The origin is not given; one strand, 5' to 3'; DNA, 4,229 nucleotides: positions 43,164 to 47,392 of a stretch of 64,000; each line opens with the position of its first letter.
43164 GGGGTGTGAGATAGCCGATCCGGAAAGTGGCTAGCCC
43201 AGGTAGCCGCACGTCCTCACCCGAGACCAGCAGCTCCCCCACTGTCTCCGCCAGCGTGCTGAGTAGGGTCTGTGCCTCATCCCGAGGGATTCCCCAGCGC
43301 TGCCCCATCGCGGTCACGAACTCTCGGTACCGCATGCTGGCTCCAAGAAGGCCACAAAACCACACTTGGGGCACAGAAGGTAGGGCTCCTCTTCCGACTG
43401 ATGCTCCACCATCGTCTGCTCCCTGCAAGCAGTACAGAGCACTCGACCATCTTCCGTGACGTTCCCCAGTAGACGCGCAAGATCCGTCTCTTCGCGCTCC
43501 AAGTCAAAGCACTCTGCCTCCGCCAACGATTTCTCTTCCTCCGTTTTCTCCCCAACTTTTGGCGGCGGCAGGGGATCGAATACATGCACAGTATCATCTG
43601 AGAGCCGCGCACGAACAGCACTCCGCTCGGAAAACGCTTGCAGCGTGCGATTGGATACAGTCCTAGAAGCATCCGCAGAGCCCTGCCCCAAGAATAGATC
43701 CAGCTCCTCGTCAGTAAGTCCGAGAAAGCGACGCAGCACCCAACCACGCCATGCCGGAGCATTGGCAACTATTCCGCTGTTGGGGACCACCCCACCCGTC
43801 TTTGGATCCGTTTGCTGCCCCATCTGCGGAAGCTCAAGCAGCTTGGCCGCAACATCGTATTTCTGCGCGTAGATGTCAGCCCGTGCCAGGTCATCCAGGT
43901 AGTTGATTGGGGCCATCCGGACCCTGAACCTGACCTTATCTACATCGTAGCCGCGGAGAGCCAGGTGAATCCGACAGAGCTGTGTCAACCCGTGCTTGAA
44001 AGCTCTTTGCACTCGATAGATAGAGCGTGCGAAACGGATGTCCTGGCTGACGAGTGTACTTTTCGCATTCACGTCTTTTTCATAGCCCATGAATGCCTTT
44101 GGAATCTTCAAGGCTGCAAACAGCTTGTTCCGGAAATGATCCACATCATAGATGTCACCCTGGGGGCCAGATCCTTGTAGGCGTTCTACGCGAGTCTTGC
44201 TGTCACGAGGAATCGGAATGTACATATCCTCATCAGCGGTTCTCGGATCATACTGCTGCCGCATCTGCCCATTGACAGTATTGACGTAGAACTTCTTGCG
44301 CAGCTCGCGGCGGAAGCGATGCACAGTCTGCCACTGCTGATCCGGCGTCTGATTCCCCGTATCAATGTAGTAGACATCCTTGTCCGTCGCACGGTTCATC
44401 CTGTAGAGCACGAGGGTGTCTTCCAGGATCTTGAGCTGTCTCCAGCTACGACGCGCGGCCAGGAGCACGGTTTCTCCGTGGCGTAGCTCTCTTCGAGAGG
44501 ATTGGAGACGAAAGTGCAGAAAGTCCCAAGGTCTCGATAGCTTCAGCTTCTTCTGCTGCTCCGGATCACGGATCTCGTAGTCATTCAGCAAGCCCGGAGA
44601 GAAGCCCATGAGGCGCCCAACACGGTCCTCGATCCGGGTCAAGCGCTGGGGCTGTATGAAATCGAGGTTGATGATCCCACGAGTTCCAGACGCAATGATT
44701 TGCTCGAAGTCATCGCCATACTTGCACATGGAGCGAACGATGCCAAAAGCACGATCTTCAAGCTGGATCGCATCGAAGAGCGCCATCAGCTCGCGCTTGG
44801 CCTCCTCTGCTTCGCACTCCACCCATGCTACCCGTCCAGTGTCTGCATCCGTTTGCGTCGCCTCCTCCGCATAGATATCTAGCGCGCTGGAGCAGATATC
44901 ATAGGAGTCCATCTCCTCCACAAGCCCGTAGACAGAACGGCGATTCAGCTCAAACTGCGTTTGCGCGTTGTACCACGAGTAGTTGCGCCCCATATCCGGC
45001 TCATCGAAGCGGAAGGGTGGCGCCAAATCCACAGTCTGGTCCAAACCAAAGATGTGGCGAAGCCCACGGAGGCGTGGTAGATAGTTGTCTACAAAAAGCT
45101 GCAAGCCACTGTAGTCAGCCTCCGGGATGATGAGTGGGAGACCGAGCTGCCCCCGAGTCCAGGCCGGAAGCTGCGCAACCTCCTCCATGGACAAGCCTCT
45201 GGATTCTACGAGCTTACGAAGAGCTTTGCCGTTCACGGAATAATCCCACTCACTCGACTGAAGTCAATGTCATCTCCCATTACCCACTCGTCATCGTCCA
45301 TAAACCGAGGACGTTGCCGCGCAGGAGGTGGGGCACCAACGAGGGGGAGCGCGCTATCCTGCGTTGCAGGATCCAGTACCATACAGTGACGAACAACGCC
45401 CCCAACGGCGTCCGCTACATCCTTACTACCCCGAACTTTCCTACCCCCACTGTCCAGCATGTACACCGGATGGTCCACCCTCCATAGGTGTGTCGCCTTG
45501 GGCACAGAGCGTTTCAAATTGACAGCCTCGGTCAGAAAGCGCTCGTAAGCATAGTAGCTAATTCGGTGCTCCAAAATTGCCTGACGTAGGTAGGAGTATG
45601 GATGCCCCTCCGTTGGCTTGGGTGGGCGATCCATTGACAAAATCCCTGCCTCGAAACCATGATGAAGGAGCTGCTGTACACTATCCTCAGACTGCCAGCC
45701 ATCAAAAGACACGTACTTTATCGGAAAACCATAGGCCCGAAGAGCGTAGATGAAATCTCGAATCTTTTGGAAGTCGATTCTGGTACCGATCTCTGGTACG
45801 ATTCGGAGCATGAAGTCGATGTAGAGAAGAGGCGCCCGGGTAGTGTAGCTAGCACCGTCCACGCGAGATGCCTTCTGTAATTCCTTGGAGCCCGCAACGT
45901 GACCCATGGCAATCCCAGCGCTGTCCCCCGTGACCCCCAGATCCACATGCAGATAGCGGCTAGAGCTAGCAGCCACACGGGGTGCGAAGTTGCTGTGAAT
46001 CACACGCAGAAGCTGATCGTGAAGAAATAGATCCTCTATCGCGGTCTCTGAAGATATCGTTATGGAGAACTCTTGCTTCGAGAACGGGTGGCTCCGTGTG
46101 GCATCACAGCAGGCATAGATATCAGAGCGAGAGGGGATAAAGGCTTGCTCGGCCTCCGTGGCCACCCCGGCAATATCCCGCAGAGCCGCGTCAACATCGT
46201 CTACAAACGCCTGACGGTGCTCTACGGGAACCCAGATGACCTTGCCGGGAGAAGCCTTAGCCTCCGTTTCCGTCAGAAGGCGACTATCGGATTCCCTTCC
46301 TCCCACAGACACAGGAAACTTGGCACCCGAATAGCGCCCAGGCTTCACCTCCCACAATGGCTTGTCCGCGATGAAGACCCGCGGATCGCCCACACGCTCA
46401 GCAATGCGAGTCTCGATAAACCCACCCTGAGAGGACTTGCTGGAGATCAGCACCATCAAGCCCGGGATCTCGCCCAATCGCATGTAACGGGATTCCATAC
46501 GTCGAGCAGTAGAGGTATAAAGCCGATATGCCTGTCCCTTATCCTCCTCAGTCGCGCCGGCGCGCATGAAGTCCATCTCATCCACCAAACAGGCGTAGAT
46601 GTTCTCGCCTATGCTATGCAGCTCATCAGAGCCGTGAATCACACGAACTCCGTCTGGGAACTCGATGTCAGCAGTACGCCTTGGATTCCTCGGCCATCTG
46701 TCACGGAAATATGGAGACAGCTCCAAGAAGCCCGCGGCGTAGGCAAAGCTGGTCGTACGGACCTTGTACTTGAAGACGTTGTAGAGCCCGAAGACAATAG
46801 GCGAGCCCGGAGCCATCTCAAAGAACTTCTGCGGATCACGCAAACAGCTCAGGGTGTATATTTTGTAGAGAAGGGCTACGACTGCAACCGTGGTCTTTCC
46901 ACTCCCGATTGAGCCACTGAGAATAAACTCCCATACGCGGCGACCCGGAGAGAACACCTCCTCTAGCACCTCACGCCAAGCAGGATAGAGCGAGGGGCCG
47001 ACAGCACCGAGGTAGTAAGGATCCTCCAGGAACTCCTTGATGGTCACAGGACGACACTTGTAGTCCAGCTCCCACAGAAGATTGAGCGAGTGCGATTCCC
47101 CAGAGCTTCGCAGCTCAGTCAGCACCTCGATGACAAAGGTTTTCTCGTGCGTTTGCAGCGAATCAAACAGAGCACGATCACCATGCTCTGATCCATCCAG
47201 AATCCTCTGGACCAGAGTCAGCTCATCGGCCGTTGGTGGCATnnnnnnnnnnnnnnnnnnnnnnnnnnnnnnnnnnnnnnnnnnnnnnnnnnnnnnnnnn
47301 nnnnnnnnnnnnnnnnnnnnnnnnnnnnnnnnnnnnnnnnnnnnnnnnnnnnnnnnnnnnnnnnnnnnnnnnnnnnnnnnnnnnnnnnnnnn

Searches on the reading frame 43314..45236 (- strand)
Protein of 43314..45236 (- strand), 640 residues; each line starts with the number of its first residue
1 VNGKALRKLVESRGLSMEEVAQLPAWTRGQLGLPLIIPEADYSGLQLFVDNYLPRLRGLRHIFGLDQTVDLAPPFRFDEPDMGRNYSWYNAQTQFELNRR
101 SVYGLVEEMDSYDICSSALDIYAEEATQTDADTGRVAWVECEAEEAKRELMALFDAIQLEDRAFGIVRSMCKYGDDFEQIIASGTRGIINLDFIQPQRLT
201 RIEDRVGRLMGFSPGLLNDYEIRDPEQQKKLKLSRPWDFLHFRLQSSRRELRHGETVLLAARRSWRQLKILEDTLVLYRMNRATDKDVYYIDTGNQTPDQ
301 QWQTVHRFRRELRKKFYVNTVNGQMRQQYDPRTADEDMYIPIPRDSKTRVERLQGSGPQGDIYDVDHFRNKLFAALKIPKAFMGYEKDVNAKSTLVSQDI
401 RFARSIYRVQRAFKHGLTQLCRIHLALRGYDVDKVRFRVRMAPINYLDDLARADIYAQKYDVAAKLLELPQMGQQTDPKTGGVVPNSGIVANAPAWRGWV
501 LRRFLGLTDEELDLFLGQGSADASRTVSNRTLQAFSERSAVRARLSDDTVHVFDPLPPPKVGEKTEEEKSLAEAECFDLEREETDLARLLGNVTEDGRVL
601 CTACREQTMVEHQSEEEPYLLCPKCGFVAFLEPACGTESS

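Call 13: search_protein_families(library=phrogs, proteins=[window:43314-45236:-], max_evalue=0.001)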
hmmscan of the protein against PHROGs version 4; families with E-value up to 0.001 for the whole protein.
window:43314-45236:- (640 aa): 3 families
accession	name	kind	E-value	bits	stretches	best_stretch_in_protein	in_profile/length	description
phrog_213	-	head and packaging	2.7e-48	165.9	2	257-465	242-461/528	portal protein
phrog_1497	-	head and packaging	2.2e-07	31.1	1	90-246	56-218/549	portal protein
phrog_9232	-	head and packaging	3.1e-05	24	1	366-467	311-400/502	portal protein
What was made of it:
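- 43314..47242 (-): Portal (43314-45236) and terminase-like (45233-47242) genes, which mark the window as phage DNA. phrog_213 portal at 2.7e-48 and phrog_2 at 2.9e-5 (call 13).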

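Call 115: search_dna_similar(query=window:43317-45236:-, collection=phages, mode=protein, max_evalue=0.00001, max_rows=15)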
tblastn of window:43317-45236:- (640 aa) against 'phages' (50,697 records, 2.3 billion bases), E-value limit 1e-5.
Records with a match: 2376; places in all: 2376; records where one place covers at least 80% of the query: 0.
Best place of each record, by identity: <60% 2376.
By first word of the organism name: Escherichia 664; Synechococcus 382; Klebsiella 283; Salmonella 193; Shigella 83; Aeromonas 80; Acinetobacter 69; Cyanophage 62; Vibrio 58; Enterobacter 56; and 60 more.
By host as written in the record: - 386; Escherichia coli 275; Synechococcus 107; Klebsiella pneumoniae 95; Synechococcus sp. 41; Escherichia coli O157:H7 38; Salmonella enterica 29; Synechococcus sp. WH7803 28; and 527 more.
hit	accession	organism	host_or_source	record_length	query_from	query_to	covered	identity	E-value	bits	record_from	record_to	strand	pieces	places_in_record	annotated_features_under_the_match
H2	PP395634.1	Microcystis phage Mel-JY01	Microcystis elabens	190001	83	468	60%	29.9%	1e-44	177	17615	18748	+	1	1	hypothetical protein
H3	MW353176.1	Flavobacterium phage vB_FspM_immuto_3-5A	Flavobacterium sp. LMO8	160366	76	466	61%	29.2%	1e-49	192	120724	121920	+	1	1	capsid assembly protein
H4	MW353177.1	Flavobacterium phage vB_FspM_immuto_13-6C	Flavobacterium sp. LMO8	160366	76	466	61%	29.2%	1e-49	192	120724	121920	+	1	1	capsid assembly protein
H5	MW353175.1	Flavobacterium phage vB_FspM_immuto_2-6A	Flavobacterium sp. LMO8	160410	76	466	61%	29.2%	1e-49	192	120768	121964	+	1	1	capsid assembly protein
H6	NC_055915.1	Flavobacterium phage vB_FspM_immuto_2-6A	Flavobacterium sp. LMO8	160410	76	466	61%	29.2%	1e-49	192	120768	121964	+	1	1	capsid assembly protein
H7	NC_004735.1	Rhodothermus phage RM378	Rhodothermus marinus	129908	96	466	58%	30.5%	9e-35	147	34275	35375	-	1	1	20: portal protein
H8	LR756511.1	uncultured phage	metagenomic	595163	98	466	58%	27.2%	1e-33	144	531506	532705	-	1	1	record has no annotation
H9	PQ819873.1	Streptococcus phage vB_SagM-GXN1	Streptococcus agalactiae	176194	89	469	60%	26.0%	3e-27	124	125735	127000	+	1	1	capsid assembly protein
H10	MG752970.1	Ralstonia phage RsoM2USA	Ralstonia solanacearum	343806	84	512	67%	22.1%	2e-22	108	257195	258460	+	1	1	hypothetical protein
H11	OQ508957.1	Alishewanella phage vB_AspM_Slickus01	Alishewanella sp. SMS8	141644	87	410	51%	28.2%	5e-22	107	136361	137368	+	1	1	portal vertex of the head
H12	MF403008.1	Agrobacterium phage Atu_ph07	Agrobacterium tumefaciens C58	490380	107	512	63%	22.4%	5e-15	85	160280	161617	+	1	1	portal vertex of the head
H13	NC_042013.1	Agrobacterium phage Atu_ph07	Agrobacterium tumefaciens C58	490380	107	512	63%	22.4%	5e-15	85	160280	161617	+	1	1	portal protein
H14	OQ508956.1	Alishewanella phage vB_AspM_Slicko01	Alishewanella sp. SMS8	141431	87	410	51%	27.6%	9e-22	106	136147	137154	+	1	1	portal vertex of the head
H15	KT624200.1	Bacillus phage SP-15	Bacillus subtilis W-23-S(r); Bacillus ...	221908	99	442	54%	25.8%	2e-33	143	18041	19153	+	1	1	portal vertex protein of head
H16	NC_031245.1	Bacillus phage SP-15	Bacillus subtilis W-23-S(r); Bacillus ...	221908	99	442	54%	25.8%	2e-33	143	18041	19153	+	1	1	portal vertex protein of head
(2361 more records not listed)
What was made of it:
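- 43314..47242 (-): The portal matches 2,376 phage records, including T4-like phages and cyanophages (call 115).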

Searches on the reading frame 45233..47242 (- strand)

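Call 13: search_protein_families(library=phrogs, proteins=[window:45233-47242:-], max_evalue=0.001)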
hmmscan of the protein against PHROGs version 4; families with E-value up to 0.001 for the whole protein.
window:45233-47242:- (669 aa): 1 family
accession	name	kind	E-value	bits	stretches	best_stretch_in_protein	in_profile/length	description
phrog_2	-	head and packaging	2.9e-05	24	0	62-134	127-193/807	terminase large subunit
